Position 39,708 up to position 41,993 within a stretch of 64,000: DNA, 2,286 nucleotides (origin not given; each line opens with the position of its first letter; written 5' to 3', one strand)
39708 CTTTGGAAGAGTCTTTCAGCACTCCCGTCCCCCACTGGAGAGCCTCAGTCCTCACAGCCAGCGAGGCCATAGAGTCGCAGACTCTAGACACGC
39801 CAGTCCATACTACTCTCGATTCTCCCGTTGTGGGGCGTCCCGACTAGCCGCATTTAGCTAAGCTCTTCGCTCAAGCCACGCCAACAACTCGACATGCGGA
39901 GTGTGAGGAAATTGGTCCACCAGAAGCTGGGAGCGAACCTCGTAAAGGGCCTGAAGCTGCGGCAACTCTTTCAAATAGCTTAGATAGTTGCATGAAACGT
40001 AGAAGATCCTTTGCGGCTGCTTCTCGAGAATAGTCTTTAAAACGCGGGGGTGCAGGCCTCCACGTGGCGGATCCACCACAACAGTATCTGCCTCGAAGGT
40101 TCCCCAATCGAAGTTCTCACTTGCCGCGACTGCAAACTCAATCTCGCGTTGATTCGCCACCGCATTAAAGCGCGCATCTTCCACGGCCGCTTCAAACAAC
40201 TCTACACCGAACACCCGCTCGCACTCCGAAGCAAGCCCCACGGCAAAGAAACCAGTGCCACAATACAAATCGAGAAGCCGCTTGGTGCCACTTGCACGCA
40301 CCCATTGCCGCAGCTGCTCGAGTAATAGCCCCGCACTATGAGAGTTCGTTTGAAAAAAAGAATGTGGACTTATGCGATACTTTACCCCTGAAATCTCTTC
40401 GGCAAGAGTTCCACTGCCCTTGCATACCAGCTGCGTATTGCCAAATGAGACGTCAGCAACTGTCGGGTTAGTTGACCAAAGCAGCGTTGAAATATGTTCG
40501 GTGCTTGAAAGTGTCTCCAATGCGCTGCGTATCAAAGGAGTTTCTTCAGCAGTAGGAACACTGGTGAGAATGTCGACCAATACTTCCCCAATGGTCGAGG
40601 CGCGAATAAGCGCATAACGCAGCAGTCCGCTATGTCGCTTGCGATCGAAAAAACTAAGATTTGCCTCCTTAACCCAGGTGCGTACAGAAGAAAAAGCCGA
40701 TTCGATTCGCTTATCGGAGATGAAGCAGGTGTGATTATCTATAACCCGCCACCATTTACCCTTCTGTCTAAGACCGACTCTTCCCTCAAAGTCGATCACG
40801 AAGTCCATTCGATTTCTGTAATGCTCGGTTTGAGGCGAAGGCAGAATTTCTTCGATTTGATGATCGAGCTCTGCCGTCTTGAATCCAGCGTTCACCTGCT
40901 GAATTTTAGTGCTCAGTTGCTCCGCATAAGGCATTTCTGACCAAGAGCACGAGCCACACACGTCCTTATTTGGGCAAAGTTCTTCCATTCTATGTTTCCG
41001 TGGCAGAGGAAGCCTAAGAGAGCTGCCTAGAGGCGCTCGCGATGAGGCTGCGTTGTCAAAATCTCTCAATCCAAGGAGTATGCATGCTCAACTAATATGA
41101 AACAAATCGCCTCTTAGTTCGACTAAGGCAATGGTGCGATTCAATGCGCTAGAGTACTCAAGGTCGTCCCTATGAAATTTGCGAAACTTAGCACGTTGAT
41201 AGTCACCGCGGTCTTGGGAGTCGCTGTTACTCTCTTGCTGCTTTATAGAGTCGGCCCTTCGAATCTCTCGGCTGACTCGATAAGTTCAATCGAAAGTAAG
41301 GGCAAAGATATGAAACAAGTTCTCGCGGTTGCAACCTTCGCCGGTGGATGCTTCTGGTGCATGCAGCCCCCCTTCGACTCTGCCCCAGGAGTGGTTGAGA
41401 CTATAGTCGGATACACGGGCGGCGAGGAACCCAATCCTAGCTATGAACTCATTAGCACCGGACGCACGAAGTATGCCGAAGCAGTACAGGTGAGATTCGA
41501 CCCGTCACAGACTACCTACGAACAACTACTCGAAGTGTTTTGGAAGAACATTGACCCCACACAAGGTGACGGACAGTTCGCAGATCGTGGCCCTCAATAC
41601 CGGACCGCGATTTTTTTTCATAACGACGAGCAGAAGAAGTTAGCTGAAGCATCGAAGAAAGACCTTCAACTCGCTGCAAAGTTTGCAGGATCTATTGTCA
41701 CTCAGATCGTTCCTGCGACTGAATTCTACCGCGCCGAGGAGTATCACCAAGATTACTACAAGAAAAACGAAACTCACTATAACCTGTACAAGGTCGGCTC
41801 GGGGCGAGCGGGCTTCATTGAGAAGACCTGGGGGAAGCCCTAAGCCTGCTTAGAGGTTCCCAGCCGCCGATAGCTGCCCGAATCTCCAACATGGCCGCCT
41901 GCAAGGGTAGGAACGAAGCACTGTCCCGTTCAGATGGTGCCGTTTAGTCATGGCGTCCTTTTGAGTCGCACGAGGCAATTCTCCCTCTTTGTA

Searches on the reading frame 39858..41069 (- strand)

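Call 27: search_protein_families(library=pfam, proteins=[window:39858-41069:-], max_evalue=0.0001)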
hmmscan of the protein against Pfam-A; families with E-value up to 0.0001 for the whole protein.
window:39858-41069:- (403 aa): 4 families
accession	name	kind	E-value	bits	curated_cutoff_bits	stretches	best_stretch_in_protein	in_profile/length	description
PF05958.17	tRNA_U5-meth_tr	-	1.2e-27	97.3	23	1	229-401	170-356/357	tRNA (Uracil-5-)-methyltransferase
PF05175.20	MTS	-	1.3e-07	31.8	23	1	247-335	21-107/170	Methyltransferase small domain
PF13649.12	Methyltransf_25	-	1.5e-06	29.2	27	1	266-332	2-70/97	Methyltransferase domain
PF13847.12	Methyltransf_31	-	9.9e-06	25.7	27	1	262-333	4-81/145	Methyltransferase domain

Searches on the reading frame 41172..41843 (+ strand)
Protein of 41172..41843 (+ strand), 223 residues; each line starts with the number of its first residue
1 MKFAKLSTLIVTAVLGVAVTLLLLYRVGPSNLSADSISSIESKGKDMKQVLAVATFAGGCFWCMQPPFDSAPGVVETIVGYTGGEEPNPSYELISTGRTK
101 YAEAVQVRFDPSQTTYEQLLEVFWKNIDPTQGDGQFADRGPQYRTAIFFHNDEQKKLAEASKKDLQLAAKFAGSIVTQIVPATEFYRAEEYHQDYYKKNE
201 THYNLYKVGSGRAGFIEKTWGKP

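Call 27: search_protein_families(library=pfam, proteins=[window:41172-41843:+], max_evalue=0.0001)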
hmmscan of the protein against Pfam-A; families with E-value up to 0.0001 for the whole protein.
window:41172-41843:+ (223 aa): 1 family
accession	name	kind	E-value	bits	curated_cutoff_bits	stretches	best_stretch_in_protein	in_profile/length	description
PF01625.27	PMSR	-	3.1e-63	213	23.7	1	54-204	2-152/153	Peptide methionine sulfoxide reductase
